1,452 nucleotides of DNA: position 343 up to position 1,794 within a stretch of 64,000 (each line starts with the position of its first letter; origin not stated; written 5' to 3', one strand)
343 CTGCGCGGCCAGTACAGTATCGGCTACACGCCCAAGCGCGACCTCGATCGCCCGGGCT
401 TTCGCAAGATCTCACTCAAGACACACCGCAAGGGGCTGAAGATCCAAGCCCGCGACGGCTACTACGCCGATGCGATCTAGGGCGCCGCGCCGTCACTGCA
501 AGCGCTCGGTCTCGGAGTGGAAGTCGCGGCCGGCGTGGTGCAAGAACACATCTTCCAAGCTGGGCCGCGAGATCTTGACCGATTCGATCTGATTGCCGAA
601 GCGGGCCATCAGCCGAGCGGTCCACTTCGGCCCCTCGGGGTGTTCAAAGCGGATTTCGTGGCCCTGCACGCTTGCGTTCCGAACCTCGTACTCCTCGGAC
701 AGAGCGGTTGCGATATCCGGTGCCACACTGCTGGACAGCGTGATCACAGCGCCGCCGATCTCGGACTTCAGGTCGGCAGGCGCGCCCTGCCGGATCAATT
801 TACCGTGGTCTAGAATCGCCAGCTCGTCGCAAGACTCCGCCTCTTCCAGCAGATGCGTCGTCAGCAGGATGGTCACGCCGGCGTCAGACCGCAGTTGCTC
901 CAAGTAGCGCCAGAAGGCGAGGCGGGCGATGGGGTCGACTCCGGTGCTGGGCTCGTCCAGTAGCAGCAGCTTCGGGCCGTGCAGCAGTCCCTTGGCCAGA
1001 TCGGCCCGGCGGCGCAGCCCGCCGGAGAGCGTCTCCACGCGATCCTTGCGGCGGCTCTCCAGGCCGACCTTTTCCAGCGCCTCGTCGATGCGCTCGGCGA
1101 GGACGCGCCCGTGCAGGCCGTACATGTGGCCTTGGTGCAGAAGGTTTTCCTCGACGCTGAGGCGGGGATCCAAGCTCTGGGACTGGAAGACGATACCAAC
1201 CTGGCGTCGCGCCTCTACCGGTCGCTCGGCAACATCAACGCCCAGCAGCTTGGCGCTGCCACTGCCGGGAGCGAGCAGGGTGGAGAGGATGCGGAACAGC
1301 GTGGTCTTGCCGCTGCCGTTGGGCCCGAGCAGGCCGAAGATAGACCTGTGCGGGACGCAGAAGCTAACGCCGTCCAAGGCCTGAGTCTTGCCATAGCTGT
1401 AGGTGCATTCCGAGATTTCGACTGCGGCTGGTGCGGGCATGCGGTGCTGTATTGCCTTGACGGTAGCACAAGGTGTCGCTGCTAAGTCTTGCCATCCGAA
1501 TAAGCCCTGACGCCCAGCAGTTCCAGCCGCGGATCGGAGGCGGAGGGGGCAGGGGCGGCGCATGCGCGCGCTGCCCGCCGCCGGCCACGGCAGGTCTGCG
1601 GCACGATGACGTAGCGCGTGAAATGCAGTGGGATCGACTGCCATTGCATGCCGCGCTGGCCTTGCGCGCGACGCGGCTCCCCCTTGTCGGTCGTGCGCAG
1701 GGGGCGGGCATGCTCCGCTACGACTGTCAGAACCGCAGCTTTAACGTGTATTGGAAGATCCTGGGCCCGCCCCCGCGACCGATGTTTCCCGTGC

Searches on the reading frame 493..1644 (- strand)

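Call 81: search_protein_families(library=pfam, proteins=[window:493-1644:-], max_evalue=0.0001)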
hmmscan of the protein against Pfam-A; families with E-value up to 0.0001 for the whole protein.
window:493-1644:- (383 aa): 3 families
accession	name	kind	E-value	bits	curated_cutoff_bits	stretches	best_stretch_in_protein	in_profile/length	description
PF00005.33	ABC_tran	-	5.2e-32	111.8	25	1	90-233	1-136/137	ABC transporter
PF13304.12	AAA_21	-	5.4e-12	46.8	27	2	173-265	220-299/304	AAA domain, putative AbiEii toxin, Type IV TA system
PF13732.12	DrrA1-3_C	-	2.7e-06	28.4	27.4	1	287-370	1-80/81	ATP-binding protein DrrA1-3-like, C-terminal domain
